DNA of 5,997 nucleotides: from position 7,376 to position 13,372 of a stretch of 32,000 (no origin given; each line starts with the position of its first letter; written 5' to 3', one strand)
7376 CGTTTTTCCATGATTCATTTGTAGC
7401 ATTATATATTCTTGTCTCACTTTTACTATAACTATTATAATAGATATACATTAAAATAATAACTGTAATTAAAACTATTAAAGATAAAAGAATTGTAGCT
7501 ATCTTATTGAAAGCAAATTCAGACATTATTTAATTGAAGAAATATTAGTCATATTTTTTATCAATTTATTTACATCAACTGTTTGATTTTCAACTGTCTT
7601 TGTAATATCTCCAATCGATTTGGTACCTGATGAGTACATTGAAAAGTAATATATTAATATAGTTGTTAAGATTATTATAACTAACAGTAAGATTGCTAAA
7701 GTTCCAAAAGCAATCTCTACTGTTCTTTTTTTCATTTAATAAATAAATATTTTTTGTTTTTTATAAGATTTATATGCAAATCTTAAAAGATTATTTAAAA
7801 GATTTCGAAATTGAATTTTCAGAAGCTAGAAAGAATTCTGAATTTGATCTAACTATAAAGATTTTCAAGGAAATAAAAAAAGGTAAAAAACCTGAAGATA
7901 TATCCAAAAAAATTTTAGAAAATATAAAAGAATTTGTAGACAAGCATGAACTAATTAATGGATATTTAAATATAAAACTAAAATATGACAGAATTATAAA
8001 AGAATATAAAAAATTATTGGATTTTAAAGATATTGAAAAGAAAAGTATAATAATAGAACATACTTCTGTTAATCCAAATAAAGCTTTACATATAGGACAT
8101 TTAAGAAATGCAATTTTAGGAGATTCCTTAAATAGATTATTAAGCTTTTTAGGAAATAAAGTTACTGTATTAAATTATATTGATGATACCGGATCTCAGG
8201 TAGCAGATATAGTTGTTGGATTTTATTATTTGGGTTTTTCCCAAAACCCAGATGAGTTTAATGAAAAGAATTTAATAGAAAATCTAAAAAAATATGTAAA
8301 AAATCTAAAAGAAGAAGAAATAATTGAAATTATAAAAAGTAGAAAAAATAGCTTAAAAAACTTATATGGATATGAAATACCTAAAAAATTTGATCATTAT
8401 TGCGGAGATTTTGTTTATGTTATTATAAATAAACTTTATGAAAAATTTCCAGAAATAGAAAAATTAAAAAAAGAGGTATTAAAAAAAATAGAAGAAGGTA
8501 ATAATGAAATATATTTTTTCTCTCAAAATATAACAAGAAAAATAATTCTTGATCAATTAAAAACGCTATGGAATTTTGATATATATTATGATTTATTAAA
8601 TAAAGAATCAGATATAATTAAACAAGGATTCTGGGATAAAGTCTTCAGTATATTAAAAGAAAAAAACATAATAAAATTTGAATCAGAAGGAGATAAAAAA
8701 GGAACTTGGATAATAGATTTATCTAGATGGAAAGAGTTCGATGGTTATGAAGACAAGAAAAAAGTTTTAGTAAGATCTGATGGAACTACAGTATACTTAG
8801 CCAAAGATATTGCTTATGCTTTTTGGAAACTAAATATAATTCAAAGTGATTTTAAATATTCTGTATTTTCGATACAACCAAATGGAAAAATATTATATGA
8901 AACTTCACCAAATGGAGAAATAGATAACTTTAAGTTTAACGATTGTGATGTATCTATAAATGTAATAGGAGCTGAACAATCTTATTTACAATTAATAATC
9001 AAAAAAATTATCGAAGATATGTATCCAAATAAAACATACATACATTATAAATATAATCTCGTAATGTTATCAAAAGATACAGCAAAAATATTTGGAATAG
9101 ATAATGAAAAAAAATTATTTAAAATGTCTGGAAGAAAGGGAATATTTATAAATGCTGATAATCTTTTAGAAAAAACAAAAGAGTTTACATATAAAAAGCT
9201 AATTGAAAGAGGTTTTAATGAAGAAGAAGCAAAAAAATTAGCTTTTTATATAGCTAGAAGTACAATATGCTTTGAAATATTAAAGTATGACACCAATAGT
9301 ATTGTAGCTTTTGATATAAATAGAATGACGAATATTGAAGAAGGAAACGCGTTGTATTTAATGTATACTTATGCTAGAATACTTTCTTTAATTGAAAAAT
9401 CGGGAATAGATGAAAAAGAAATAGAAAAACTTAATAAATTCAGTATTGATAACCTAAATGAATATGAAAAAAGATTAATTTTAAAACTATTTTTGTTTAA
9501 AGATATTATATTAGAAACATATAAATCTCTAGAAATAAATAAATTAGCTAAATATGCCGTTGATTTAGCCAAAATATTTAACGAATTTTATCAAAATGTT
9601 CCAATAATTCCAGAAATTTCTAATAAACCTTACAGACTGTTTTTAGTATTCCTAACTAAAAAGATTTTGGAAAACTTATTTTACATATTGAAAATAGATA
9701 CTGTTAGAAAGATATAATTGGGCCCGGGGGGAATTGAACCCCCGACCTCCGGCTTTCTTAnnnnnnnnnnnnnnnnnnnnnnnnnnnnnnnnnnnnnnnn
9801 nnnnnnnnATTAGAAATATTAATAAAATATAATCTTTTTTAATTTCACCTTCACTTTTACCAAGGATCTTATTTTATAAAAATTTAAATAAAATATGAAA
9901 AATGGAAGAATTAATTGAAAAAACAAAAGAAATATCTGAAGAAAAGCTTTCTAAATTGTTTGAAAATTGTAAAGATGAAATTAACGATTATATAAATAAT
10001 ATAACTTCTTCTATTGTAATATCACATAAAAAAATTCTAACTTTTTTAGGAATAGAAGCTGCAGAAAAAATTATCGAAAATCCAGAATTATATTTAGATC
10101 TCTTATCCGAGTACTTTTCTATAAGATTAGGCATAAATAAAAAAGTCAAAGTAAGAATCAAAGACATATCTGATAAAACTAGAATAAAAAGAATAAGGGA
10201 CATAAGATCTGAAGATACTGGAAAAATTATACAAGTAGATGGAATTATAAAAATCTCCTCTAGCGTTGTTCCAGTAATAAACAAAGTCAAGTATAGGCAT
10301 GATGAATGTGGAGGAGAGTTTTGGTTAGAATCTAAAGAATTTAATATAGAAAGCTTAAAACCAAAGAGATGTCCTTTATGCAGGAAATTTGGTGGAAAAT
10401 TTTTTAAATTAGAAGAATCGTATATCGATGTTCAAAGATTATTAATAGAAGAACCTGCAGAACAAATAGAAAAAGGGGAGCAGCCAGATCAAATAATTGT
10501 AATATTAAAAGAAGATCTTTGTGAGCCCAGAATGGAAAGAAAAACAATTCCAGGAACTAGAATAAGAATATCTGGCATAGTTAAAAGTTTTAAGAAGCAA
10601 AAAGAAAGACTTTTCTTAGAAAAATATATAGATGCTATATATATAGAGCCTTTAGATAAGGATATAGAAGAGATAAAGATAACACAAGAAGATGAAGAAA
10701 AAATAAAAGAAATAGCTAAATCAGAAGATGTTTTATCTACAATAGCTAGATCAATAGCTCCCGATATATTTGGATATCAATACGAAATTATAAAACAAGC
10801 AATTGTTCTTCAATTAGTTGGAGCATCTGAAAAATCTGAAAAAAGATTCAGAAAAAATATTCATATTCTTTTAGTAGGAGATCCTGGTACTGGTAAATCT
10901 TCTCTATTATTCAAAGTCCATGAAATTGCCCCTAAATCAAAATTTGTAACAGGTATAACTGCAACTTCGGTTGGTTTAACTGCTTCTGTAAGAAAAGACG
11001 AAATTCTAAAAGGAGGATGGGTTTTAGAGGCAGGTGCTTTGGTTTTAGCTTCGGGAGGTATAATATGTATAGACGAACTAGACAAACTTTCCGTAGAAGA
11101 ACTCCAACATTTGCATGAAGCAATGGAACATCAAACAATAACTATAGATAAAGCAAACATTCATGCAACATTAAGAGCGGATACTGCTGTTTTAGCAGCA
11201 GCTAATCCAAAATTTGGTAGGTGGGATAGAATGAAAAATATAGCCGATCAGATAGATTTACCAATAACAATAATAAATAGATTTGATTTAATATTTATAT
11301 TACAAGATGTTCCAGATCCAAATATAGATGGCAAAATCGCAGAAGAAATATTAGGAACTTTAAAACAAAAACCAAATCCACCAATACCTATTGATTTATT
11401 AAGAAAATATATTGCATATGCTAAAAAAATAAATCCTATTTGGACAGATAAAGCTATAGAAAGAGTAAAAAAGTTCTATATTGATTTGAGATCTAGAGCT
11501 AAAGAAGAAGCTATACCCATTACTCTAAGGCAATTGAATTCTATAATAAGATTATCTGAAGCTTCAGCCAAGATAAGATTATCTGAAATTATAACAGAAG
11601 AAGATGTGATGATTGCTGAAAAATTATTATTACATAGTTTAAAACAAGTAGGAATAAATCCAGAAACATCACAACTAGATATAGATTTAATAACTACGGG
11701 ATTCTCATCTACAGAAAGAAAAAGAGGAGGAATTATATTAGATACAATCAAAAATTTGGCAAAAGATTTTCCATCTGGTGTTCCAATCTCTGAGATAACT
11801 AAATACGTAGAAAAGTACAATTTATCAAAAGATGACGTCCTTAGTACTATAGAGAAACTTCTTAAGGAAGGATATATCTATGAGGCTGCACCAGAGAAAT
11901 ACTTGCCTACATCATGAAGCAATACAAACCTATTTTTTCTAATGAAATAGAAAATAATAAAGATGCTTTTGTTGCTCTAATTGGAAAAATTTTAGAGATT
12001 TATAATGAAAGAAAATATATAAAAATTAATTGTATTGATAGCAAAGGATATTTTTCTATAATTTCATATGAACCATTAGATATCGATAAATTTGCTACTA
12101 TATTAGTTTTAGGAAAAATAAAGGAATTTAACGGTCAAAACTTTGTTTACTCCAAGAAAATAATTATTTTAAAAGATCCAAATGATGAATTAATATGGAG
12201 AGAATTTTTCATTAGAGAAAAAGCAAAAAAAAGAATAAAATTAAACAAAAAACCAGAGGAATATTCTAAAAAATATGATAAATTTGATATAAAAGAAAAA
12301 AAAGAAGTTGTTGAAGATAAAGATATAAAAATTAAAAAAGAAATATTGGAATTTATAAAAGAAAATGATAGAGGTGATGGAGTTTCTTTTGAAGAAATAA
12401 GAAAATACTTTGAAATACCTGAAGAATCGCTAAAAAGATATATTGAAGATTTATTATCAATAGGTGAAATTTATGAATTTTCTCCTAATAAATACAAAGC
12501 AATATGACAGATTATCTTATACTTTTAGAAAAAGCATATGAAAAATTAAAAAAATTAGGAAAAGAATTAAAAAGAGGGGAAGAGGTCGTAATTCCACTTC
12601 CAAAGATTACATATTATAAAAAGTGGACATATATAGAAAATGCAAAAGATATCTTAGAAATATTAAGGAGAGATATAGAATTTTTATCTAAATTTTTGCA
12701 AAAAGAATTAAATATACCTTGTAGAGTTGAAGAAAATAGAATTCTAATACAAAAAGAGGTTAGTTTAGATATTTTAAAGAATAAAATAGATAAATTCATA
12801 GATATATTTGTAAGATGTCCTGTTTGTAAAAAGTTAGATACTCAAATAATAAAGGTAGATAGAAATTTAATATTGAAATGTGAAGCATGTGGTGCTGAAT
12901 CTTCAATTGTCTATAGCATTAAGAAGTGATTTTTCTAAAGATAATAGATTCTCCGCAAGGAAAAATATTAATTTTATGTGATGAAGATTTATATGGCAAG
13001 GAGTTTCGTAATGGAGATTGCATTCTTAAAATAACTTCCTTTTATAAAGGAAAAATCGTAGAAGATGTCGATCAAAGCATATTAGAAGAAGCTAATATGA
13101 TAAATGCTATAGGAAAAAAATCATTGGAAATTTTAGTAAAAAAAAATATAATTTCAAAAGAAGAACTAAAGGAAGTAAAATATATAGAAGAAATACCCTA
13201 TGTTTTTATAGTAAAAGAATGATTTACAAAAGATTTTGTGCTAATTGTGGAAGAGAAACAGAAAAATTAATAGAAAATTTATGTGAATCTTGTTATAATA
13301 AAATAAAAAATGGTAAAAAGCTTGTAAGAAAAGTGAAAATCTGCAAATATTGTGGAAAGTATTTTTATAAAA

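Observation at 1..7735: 13-gene, single-strand, overlap-coupled array of unassignable membrane-anchored proteins: candidate pilus-like / host-contact surface apparatus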

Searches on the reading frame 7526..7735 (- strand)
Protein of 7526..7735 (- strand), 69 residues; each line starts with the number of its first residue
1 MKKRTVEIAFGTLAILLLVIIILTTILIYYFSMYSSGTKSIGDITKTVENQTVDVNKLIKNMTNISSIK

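Call 7: search_protein_families(library=pfam, max_evalue=1, proteins=[window:7526-7735:-])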
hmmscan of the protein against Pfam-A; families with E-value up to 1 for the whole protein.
window:7526-7735:- (69 aa): 3 families
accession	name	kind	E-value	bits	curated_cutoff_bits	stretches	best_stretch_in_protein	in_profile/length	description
PF13273.12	DUF4064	-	0.0089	16.7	32.1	1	3-42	1-40/102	Protein of unknown function (DUF4064)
PF10717.14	ODV-E18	-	0.064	13.6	28.1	1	14-48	29-61/87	Occlusion-derived virus envelope protein ODV-E18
PF22004.1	SPAR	-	0.093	13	27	1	10-35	6-30/75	Small regulatory polypeptide of amino acid response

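Call 75: search_protein_families(library=phrogs, max_evalue=0.01, proteins=[window:7526-7735:-])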
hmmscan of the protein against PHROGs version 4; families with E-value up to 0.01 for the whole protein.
window:7526-7735:- (69 aa): 1 family
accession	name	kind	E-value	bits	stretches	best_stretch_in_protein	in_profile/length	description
phrog_739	-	lysis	6.9e-05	24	1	13-66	8-61/122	Rz-like spanin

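Call 76: search_protein_families(library=ncbifam, max_evalue=1, proteins=[window:7526-7735:-])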
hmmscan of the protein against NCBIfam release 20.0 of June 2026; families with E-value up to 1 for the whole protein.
window:7526-7735:- (69 aa): 6 families
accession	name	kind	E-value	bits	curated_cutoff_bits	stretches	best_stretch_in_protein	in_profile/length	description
TIGR04128.1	exoso_Fjoh_1448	exception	0.0089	16.2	90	1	10-66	9-65/174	exosortase family protein XrtF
NF042931.1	SAG1386_EF1546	equivalog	0.019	15.1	80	1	7-52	28-74/158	SAG1386/EF1546 family surface-associated protein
NF040969.1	cytb_ExtP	equivalog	0.025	14.4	290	1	5-66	22-80/205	selenite/tellurite reduction operon b-type cytochrome ExtP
TIGR04205.1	classIII_w_PIP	hypoth_equivalog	0.03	14.4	65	1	13-65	9-60/67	class III signal peptide domain-containing protein, archaeosortase D/PIP-CTERM system-associated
NF000473.1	vanY_BG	exception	0.034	13.5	400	1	3-62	12-70/274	VanY-B/VanY-G family D-Ala-D-Ala carboxypeptidase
TIGR02736.1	cbb3_Q_epsi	equivalog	0.067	12.8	61.55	1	16-43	8-32/56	cytochrome c oxidase, cbb3-type, CcoQ subunit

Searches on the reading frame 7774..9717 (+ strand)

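Call 8: search_protein_families(library=pfam, max_evalue=1, proteins=[window:7774-9717:+])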
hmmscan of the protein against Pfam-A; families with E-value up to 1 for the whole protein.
window:7774-9717:+ (647 aa): 7 families
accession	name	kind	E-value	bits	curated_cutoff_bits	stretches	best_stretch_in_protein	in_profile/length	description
PF00750.26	tRNA-synt_1d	-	7.8e-23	81.4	23.3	2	80-196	10-124/349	tRNA synthetases class I (R), catalytic domain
PF05746.21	DALR_1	-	3.8e-22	79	22.3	1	529-646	1-116/117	DALR anticodon binding domain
PF22385.1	Cas9_C_2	-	0.0062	16.8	27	1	280-309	52-81/94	CRISPR-associated endonuclease Cas9, C-terminal domain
PF00133.28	tRNA-synt_1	-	0.013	14.8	22.7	1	78-180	12-113/414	tRNA synthetases class I (I, L, M and V)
PF01406.26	tRNA-synt_1e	-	0.035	13.9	27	1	92-146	10-64/301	tRNA synthetases class I (C) catalytic domain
PF06972.17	GIP1_N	-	0.12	13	26.4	0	163-188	4-29/60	GBF-interacting protein 1 N-terminal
PF14203.11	TTRAP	-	0.32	11.7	27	0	165-190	18-43/62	Putative transposon-transfer assisting protein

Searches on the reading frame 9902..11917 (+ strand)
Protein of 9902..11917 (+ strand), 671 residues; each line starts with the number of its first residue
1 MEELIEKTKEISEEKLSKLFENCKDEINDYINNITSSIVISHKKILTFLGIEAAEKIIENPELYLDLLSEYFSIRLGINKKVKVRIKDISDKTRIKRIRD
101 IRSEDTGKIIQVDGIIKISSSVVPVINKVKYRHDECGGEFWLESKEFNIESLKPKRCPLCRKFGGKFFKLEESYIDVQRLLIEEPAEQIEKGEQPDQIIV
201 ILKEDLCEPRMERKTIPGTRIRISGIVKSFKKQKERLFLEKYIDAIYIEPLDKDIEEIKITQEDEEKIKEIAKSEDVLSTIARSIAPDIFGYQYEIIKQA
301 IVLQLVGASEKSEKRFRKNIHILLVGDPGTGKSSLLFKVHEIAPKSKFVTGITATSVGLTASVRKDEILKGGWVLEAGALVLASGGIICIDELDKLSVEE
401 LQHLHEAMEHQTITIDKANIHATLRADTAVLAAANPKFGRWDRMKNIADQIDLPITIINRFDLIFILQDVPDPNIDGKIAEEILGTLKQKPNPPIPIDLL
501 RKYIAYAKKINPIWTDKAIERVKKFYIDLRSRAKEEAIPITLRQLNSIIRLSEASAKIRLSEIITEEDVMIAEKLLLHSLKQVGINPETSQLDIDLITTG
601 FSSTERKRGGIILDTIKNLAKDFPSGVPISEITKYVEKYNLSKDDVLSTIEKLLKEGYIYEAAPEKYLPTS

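Call 8: search_protein_families(library=pfam, max_evalue=1, proteins=[window:9902-11917:+])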
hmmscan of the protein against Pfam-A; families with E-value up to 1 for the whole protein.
window:9902-11917:+ (671 aa): 21 families
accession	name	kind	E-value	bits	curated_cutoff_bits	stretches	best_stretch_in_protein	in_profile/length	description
PF00493.29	MCM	-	9.5e-81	270.6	23.3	1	264-485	1-222/224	MCM P-loop domain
PF17855.7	MCM_lid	-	9.1e-27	93.8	27.4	1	498-579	1-86/87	MCM AAA-lid domain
PF17207.9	MCM_OB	-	1.1e-18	67.6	24.8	1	98-229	2-124/126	MCM OB domain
PF01078.27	Mg_chelatase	-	3.1e-12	46.8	20.3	2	366-437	88-159/207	Magnesium chelatase, subunit ChlI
PF07728.20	AAA_5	-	4.6e-10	40.1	22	1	321-437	1-124/139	AAA domain (dynein-related subfamily)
PF00158.32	Sigma54_activat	-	9.2e-06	25.9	20.2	1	309-436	12-143/168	Sigma-54 interaction domain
PF21100.3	MCM_C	-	0.00043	20.5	27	1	606-668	4-62/64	MCM protein C-terminal winged helix-turn-helix domain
PF00004.35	AAA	-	0.00072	20.4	21.2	1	322-435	1-109/131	ATPase family associated with various cellular activities (AAA)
PF21120.3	MCM_WH_arc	-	0.00089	19.7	26.1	1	611-663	5-58/63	Archaeal MCM, winged-helix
PF08784.17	RPA_C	-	0.0012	20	22.6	1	611-663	55-103/106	Replication protein A C terminal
PF13401.12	AAA_22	-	0.0022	18.8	27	1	321-357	7-44/130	AAA domain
PF05496.18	RuvB_N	-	0.0048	17.1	27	1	309-415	23-115/159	Holliday junction DNA helicase RuvB P-loop domain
PF12775.13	AAA_7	-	0.0049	16.9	25.8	1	316-362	30-76/181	P-loop containing dynein motor region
PF13191.12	AAA_16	-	0.0077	17.2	32.6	1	321-347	26-52/167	AAA ATPase domain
PF07726.17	AAA_3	-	0.02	15.2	27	1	321-436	1-112/131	ATPase family associated with various cellular activities (AAA)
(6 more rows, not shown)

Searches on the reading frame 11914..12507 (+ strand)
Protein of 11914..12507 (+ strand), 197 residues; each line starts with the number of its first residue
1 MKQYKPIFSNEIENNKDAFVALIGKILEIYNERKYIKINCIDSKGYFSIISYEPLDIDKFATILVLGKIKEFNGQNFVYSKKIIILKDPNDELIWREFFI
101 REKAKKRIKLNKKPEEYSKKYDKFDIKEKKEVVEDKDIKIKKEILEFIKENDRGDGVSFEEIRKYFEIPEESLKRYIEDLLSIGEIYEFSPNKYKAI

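Call 8: search_protein_families(library=pfam, max_evalue=1, proteins=[window:11914-12507:+])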
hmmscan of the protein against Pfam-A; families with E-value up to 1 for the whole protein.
window:11914-12507:+ (197 aa): 3 families
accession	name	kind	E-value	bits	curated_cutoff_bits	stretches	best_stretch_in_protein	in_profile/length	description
PF08784.17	RPA_C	-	1.4e-05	26.2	22.6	1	139-187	51-100/106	Replication protein A C terminal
PF06163.17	DUF977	-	0.17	12.4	22.1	0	135-188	8-58/134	Bacterial protein of unknown function (DUF977)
PF04157.22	EAP30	-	0.18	11.9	26.8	1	134-185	165-214/219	EAP30/Vps36 family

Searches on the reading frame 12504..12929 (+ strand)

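Call 8: search_protein_families(library=pfam, max_evalue=1, proteins=[window:12504-12929:+])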
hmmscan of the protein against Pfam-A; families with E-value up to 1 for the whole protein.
window:12504-12929:+ (141 aa): 8 families
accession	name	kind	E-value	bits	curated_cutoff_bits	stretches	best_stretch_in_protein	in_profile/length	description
PF01873.23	eIF-5_eIF-2B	-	7.6e-26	90.8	27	1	24-131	7-116/117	Domain found in IF2B/IF5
PF05129.18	Zn_ribbon_Elf1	-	0.025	15.1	29.8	1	92-134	13-57/79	Transcription elongation factor Elf1 like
PF05575.17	V_cholerae_RfbT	-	0.071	12.8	27.9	1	45-91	142-188/286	Vibrio cholerae RfbT protein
PF22811.2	Zn_ribbon_NrdR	-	0.11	12.9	27.2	0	104-116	2-14/42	Transcriptional repressor NrdR-like, N-terminal domain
PF18073.7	Zn_ribbon_LapB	-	0.13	12.4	25.7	0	125-134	2-11/28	Rubredoxin metal binding domain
PF13248.11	Zn_ribbon_3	-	0.15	12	27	0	102-114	2-15/26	zinc-ribbon domain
PF21344.3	Zn_ribbon_LysW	-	0.19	11.8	27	1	103-132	1-30/46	Alpha-aminoadipate carrier protein LysW-like, globular domain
PF12552.13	DUF3741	-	0.24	11.8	24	1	48-67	23-42/45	Protein of unknown function (DUF3741)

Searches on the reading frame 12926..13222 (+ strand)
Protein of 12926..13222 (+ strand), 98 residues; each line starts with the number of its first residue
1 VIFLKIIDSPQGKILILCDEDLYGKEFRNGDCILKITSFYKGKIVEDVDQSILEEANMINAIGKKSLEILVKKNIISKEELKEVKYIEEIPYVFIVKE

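Call 8: search_protein_families(library=pfam, max_evalue=1, proteins=[window:12926-13222:+])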
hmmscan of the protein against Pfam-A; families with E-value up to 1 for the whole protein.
window:12926-13222:+ (98 aa): 4 families
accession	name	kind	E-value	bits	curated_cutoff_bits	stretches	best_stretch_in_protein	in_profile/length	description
PF04242.18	DUF424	-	6.3e-11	42.8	25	1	11-97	6-91/92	Protein of unknown function (DUF424)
PF20425.4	Neurobeachin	-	0.02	14.3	23.1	1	15-81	202-261/423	Neurobeachin alpha solenoid region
PF15770.10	DUF4699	-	0.022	14.5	27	1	45-83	17-55/310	Domain of unknown function (DUF4699)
PF11105.14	CCAP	-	0.032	14.6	27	1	41-74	91-124/128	Arthropod cardioacceleratory peptide 2a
